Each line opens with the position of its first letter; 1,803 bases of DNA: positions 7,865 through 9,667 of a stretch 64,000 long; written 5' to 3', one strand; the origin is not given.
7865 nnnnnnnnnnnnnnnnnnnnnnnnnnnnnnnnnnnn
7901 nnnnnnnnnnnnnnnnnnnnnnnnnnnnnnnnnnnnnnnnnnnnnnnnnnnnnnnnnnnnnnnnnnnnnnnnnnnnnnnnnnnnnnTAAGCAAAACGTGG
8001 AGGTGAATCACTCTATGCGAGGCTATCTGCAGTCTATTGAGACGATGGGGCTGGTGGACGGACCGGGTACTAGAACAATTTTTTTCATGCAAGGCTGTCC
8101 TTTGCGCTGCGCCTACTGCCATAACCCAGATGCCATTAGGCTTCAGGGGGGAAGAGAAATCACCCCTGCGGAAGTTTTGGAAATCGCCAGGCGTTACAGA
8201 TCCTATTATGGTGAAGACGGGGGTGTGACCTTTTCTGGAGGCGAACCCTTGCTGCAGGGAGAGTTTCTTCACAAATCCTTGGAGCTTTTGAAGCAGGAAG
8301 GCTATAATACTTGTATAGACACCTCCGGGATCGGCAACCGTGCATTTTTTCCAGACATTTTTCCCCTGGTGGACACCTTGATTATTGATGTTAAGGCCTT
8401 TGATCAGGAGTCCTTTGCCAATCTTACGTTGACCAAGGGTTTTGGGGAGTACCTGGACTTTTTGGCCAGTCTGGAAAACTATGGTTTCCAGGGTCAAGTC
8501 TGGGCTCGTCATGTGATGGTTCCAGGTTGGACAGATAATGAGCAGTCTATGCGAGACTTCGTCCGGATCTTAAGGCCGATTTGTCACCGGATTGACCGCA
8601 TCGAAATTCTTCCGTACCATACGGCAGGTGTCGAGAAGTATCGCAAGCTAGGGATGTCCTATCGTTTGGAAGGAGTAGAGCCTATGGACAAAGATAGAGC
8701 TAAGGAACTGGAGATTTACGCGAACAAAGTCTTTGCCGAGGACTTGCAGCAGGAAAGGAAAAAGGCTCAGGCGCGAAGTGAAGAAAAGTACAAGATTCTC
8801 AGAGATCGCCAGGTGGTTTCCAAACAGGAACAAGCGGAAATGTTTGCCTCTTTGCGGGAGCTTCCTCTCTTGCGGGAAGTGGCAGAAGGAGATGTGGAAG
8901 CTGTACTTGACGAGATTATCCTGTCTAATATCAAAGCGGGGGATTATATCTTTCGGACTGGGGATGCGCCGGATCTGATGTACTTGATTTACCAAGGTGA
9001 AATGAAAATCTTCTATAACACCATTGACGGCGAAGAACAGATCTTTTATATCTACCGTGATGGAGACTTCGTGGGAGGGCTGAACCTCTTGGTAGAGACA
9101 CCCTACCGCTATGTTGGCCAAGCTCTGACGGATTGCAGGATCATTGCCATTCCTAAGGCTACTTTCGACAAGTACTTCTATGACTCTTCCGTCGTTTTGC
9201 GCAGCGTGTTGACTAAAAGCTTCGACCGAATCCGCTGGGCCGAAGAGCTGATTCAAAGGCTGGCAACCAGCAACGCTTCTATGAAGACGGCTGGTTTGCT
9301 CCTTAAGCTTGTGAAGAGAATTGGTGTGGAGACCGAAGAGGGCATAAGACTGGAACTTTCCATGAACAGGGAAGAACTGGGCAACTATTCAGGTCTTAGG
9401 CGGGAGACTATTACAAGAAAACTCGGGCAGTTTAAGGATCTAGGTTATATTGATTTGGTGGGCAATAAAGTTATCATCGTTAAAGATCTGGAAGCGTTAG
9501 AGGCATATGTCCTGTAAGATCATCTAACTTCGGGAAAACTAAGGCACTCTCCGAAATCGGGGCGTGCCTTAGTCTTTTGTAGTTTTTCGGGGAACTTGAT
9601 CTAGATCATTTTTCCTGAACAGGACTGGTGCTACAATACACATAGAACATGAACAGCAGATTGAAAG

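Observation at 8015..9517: PFL-activating radical-SAM enzyme fused in frame to a complete Crp/Fnr-type transcription factor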

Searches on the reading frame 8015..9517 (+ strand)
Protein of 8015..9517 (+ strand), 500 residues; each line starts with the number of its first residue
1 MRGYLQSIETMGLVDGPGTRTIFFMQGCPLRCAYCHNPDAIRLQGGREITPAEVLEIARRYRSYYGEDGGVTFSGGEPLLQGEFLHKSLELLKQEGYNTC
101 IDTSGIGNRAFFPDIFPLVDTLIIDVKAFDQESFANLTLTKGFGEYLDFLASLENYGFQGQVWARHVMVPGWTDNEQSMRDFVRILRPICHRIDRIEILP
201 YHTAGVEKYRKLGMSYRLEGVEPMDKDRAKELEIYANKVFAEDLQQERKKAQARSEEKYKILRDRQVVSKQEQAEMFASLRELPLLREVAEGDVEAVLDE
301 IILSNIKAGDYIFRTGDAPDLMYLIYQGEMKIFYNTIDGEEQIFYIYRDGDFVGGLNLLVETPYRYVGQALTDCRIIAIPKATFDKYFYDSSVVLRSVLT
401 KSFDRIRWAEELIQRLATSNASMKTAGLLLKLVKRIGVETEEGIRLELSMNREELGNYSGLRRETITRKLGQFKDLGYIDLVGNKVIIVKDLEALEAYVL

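Call 3: search_protein_families(library=pfam, proteins=[window:8015-9514:+], max_evalue=0.01)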
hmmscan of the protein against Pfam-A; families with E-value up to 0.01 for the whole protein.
window:8015-9514:+ (500 aa): 5 families
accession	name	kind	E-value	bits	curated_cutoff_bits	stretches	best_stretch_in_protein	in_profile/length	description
PF04055.27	Radical_SAM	-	1e-23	84.8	29.5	1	23-182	2-165/166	Radical SAM superfamily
PF00027.35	cNMP_binding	-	2.5e-19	69.5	27.5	1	305-387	3-85/89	Cyclic nucleotide-binding domain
PF13353.11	Fer4_12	-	8.5e-17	62.2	22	1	14-127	1-116/137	4Fe-4S single cluster domain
PF13545.12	HTH_Crp_2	-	1.1e-15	57.7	27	1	426-498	4-70/70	Crp-like helix-turn-helix domain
PF00325.26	Crp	-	3.8e-05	23.7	21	1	448-477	1-30/32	Bacterial regulatory proteins, crp family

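Call 4: search_protein_families(library=ncbifam, proteins=[window:8015-9514:+], max_evalue=0.01)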
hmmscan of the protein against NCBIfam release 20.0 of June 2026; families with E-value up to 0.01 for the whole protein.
window:8015-9514:+ (500 aa): 49 families (the best 25 are shown)
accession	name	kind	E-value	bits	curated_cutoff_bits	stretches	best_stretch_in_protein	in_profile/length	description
TIGR02493.1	PFLA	equivalog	1.1e-67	227.9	231.75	1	5-232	2-228/235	pyruvate formate-lyase-activating protein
NF008356.0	PRK11145.1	equivalog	2.6e-52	177.5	375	1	3-232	5-233/246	pyruvate formate lyase 1-activating protein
TIGR02494.1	PFLE_PFLC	subfamily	2.1e-48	165.1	174.35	2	46-235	101-288/293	glycyl-radical enzyme activating protein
NF033717.2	HPDL_rSAM_activ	equivalog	5.9e-43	147.3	420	2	44-239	107-300/311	4-hydroxyphenylacetate decarboxylase activase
NF043069.1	T4HPD_activ_SAM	equivalog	4.9e-42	144.3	425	2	46-233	101-285/299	trans-4-hydroxy-L-proline dehydratase activase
NF048010.1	SfplDhtActHpsHDes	equivalog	2.5e-39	134.9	430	2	46-233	109-295/298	(2S)-3-sulfopropanediol dehydratase activating enzyme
NF033719.1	ind_deCO2_activ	equivalog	3.8e-38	131.5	425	2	46-233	108-290/302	indoleacetate decarboxylase activase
TIGR04395.1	cutC_activ_rSAM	equivalog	2e-35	122.6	360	2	46-236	107-297/309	choline TMA-lyase-activating enzyme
NF048008.1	SfplDhtActHpfHKleb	equivalog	2.3e-32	112.5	500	2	39-223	98-280/308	(2S)-3-sulfopropanediol dehydratase activating enzyme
TIGR04041.1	activase_YjjW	hypoth_equivalog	6.5e-32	111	250.2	2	49-212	93-249/276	YjjW family glycine radical enzyme activase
NF007483.0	PRK10076.1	equivalog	7.7e-29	100.8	326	2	46-235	95-280/292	[formate-C-acetyltransferase]-activating enzyme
TIGR04003.1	rSAM_BssD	equivalog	2.5e-28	99.1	496.45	2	44-223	103-283/314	[benzylsuccinate synthase]-activating enzyme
NF008365.0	PRK11161.1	subfamily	1.1e-21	77.3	228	1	297-496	41-240/250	fumarate/nitrate reduction transcriptional regulator Fnr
TIGR02495.1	NrdG2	equivalog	1.3e-19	70.3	131.15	1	6-132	3-127/193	anaerobic ribonucleoside-triphosphate reductase activating protein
NF050806.1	TransRegFixKCaul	equivalog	7.3e-18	64.6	300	1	305-499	27-214/215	transcriptional regulator FixK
NF008732.0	PRK11753.1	equivalog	5.5e-15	55.4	266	1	292-488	14-210/214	cAMP-activated global transcriptional regulator CRP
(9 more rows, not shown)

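Call 5: find_homologous_proteins(query=window:8015-9514:+, max_evalue=1e-10)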
Query window:8015-9514:+ (500 aa): 556 proteins with E <= 1e-10 among 8000 candidates; the best 120 are listed.
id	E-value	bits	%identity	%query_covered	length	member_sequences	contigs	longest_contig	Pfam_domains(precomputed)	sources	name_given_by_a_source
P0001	0.0e+0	1126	100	100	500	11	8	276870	PF04055.28,PF13353.12,PF13545.13,PF00027.36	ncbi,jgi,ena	-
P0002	0.0e+0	1011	89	100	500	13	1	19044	PF04055.28,PF13353.12,PF13545.13,PF00027.36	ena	-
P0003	1.9e-288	975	84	100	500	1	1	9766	PF04055.28,PF13353.12,PF13545.13,PF00027.36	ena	-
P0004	1.9e-285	965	83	100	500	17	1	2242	PF04055.28,PF13353.12,PF13545.13,PF00027.36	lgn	-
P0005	3.3e-285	964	83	100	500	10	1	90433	PF04055.28,PF13353.12,PF13545.13,PF00027.36,PF00325.27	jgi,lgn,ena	-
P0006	8.9e-284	960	82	100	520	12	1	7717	PF04055.28,PF13353.12,PF13545.13,PF00027.36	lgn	-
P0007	4.3e-279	944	82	100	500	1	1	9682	PF04055.28,PF13353.12,PF13545.13,PF00027.36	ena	-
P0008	1.2e-268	910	79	100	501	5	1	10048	PF04055.28,PF13353.12,PF13545.13,PF00027.36,PF00325.27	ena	-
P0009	1.1e-267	907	79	100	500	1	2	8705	PF04055.28,PF13353.12,PF13545.13,PF00027.36,PF00325.27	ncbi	-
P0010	7.1e-265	897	75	100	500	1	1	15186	PF04055.28,PF13353.12,PF13545.13,PF00027.36,PF00325.27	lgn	-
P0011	7.5e-264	894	75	100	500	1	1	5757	PF04055.28,PF13353.12,PF13545.13,PF00027.36,PF00325.27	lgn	-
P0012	9.1e-264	894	76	100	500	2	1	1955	PF04055.28,PF13353.12,PF13545.13,PF00027.36,PF00325.27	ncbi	-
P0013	7.9e-263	891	75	100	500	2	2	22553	PF04055.28,PF13353.12,PF13545.13,PF00027.36,PF00325.27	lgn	-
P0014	6.7e-262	888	75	100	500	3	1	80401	PF04055.28,PF13353.12,PF13545.13,PF00027.36,PF00325.27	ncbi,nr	ncbi:MAG: pyruvate formate lyase-activating protein [Firmicutes bacterium]|nr:pyruvate formate lyase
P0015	5.6e-261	884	75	100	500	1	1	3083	PF04055.28,PF13353.12,PF13545.13,PF00027.36,PF00325.27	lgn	-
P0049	1.7e-247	840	72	100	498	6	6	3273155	PF04055.28,PF13353.12,PF13545.13,PF00027.36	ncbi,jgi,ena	jgi:pyruvate formate lyase activating enzyme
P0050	2.2e-246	836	72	100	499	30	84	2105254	PF04055.28,PF13353.12,PF13545.13,PF00027.36,PF00325.27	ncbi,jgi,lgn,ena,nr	ncbi:MAG: pyruvate formate-lyase-activating protein [Limnochordia bacterium]|jgi:pyruvate formate ly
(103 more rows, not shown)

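Call 8: list_cluster_members(proteins=[P0001, P0049, P0050])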
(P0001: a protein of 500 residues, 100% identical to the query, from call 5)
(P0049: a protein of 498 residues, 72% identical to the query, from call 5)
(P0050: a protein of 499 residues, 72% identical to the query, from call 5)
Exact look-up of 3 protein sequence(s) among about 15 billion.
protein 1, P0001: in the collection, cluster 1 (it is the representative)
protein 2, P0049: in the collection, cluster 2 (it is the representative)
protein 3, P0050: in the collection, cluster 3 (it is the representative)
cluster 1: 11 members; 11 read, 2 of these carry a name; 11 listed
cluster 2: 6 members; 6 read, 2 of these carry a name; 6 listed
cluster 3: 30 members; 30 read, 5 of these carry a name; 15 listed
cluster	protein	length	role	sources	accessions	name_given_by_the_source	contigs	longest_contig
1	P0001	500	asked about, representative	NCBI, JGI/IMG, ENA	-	-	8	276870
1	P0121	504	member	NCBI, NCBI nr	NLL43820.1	MAG: radical SAM protein [Firmicutes bacterium] | radical SAM protein [Bacillota bacterium]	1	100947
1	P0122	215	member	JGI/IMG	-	pyruvate formate lyase activating enzyme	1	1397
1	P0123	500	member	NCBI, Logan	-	-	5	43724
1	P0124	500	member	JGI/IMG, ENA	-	-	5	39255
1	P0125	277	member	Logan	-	-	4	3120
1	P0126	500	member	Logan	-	-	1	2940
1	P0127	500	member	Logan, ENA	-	-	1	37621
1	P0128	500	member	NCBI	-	-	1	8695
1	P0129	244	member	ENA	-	-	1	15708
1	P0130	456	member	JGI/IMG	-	-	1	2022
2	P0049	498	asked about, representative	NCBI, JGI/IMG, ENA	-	pyruvate formate lyase activating enzyme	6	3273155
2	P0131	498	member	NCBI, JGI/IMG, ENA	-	pyruvate formate lyase activating enzyme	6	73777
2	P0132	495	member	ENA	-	-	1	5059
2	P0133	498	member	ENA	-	-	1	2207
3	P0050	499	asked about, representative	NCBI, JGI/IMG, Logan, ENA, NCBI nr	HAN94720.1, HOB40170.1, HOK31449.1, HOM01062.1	MAG: pyruvate formate-lyase-activating protein [Limnochordia bacterium] | pyruvate formate lyase activating enzyme | pyruvate formate-lyase-activating protein [Limnochordia bacterium]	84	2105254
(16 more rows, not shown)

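Call 19: search_protein_representatives(protein=window:8015-9514:+)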
Query: 500 residues. Proteins with E-value up to 0.001 (for the whole library): 29956; up to 1e-10: 6819; up to 1e-30: 380. The best 150 are listed.
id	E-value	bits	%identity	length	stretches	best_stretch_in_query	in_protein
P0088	1.4e-180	617.6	53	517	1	2-498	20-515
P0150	8.8e-119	413.8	44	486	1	3-495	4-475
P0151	3.1e-98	346.1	48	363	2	5-263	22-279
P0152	1.7e-94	333.8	54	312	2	14-249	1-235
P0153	3.4e-86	306.3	48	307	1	164-463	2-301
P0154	1.9e-77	277.5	52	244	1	261-498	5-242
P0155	9.0e-74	265.4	51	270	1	3-238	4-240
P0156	2.4e-73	264.0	50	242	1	3-242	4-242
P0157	9.5e-67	242.2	46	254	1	3-250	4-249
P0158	5.5e-65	236.4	53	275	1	2-233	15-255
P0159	1.2e-64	235.2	43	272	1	224-499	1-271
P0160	1.7e-62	228.2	53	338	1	3-226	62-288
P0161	3.2e-62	227.3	47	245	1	3-233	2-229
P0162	2.1e-61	224.6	47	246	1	2-240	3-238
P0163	8.3e-60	219.3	48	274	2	1-114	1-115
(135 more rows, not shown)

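Call 40: predict_structure(alignment_id=A3)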
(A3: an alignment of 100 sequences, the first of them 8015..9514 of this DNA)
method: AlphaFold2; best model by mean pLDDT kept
length: 500 residues; sequences in the alignment: 100
mean_pLDDT: 86.7   pTM: 0.57
mean pLDDT of the five models: 86.7, 82.3, 81.1, 79.9, 79.4
residues with pLDDT >= 90: 244; 70-90: 219; 50-70: 37; < 50: 0
segments of 3 or more residues with pLDDT < 50: none
pLDDT, mean of each block of 10 residues (from residue 1): 93 85 94 90 91 97 87 94 98 96 94 97 94 90 92 91 95 94 93 90 91 92 94 93 80 70 69 74 70 79 87 87 90 76 83 86 87 90 85 76 71 63 86 91 88 74 83 92 91 83
secondary structure, 60 per line:
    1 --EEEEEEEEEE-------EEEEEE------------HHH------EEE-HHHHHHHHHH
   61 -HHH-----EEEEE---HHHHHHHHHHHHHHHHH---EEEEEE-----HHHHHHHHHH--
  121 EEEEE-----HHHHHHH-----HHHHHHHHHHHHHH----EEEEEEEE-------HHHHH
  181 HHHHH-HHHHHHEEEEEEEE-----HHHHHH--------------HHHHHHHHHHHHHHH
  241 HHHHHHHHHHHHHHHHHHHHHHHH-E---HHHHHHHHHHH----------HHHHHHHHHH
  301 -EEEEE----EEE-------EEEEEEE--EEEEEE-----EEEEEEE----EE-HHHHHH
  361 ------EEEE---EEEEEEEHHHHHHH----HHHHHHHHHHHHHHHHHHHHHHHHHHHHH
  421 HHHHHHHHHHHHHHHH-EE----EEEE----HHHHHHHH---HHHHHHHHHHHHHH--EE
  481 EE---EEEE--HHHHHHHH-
elements in order: E3-12 E20-25 E47-49 H51-60 E70-74 H78-94 E98-103 H109-118 E121-125 H131-137 H143-156 E161-168 H176-185 H187-192 E193-200 H206-211 H226-264 H270-280 H291-300 E302-306 E311-313 E321-327 E330-335 E341-347 H355-360 E367-370 E374-380 H381-387 H392-436 E444-447 H452-459 H463-476 E479-482 E486-489 H492-499

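Call 47: fold_search(model_id=the predicted structure, library=pdb)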
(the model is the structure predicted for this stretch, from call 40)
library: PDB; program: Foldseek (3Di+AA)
matches with E <= 10: 1855; with E <= 0.001: 734
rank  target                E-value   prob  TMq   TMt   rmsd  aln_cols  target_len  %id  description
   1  3c8f                  7.1e-24  1.00  0.45  0.88   2.2       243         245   35  4Fe-4S-Pyruvate formate-lyase Activating Enzyme with partially disordered AdoMet (released 2008-10-28)
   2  3cb8_A                9.0e-24  1.00  0.45  0.90   1.9       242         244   35  4Fe-4S-Pyruvate formate-lyase activating enzyme in complex with AdoMet and a peptide substrate (released 2008-10-28)
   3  8fo0                  2.2e-23  1.00  0.44  0.88   2.4       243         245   34  The structure of a crystallizable variant of E. coli pyruvate formate-lyase activating enzyme bound to a partially cleav (released 2023-05-24)
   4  4a2u_H                2.7e-18  1.00  0.27  0.55  15.7       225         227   22  CRP(CAP) from Myco. Tuberculosis, with cAMP (released 2012-10-10)
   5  3i54_D                3.8e-18  1.00  0.26  0.54  15.7       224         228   22  Crystal structure of MtbCRP in complex with cAMP (released 2009-09-08)
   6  3i54_C                6.1e-18  1.00  0.25  0.57  15.5       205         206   23  Crystal structure of MtbCRP in complex with cAMP (released 2009-09-08)
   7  4cyd_A                6.4e-18  1.00  0.27  0.56  15.5       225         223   22  GlxR bound to cAMP (released 2014-12-17)
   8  3d0s_A                7.2e-18  1.00  0.27  0.56  15.8       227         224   22  cAMP receptor protein from m.tuberculosis, cAMP-free form (released 2009-02-03)
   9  3mzh_A                8.2e-18  1.00  0.27  0.56  15.7       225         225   23  Crystal structure of cAMP receptor protein from mycobacterium tuberculosis in complex with cAMP and its DNA binding el (released 2011-06-08)
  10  4byy_A                1.5e-17  1.00  0.25  0.50  15.2       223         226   22  Apo GlxR (released 2014-07-30)
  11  3r6s_C                1.7e-17  1.00  0.27  0.55  15.7       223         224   23  Crystal structure of GlxR transcription factor from Corynebacterium glutamicum with cAMP (released 2012-03-28)
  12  3h3u_A                1.8e-17  1.00  0.25  0.53  15.6       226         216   22  Crystal structure of CRP (cAMP receptor Protein) from Mycobacterium tuberculosis (released 2010-02-02)
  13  3r6s_A                2.5e-17  1.00  0.27  0.56  15.7       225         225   23  Crystal structure of GlxR transcription factor from Corynebacterium glutamicum with cAMP (released 2012-03-28)
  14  4a2u_F                2.8e-17  1.00  0.27  0.56  15.8       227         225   22  CRP(CAP) from Myco. Tuberculosis, with cAMP (released 2012-10-10)
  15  3i54_A                3.4e-17  1.00  0.26  0.55  15.9       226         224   23  Crystal structure of MtbCRP in complex with cAMP (released 2009-09-08)
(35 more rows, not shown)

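Call 54: find_encoding_contigs(protein=window:8015-9517:+, flank=10000, max_places=4)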
Protein window:8015-9517:+ (500 aa): 2 contigs read that carry it; 2 places shown.
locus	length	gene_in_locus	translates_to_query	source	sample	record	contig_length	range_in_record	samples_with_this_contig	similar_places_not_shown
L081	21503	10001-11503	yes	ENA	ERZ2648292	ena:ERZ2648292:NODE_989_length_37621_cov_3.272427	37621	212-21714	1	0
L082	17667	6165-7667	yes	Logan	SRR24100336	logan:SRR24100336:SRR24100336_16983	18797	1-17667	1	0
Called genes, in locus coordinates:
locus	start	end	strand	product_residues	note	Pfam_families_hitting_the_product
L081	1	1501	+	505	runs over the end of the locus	-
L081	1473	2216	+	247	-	PF01695:IstB_IS21, PF02562:PhoH (faint), PF00308:Bac_DnaA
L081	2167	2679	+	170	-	PF03795:YCII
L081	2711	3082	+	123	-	PF00903:Glyoxalase, PF22677:Ble-like_N (weak)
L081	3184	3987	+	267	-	PF00106:adh_short, PF08659:KR, PF13561:adh_short_C2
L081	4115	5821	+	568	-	PF13426:PAS_9 (faint), PF00990:GGDEF, PF24898:GGDEF_GdpP (weak)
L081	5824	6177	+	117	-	PF09966:DUF2200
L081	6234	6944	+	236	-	-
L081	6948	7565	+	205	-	PF01545:Cation_efflux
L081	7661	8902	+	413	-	PF02901:PFL-like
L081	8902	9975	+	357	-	PF02901:PFL-like, PF01228:Gly_radical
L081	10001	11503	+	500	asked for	PF13353:Fer4_12, PF04055:Radical_SAM, PF00027:cNMP_binding, PF13545:HTH_Crp_2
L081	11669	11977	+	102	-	-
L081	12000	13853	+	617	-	PF00122:E1-E2_ATPase, PF00702:Hydrolase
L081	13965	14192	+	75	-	PF00403:HMA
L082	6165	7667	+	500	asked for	PF13353:Fer4_12, PF04055:Radical_SAM, PF00027:cNMP_binding, PF13545:HTH_Crp_2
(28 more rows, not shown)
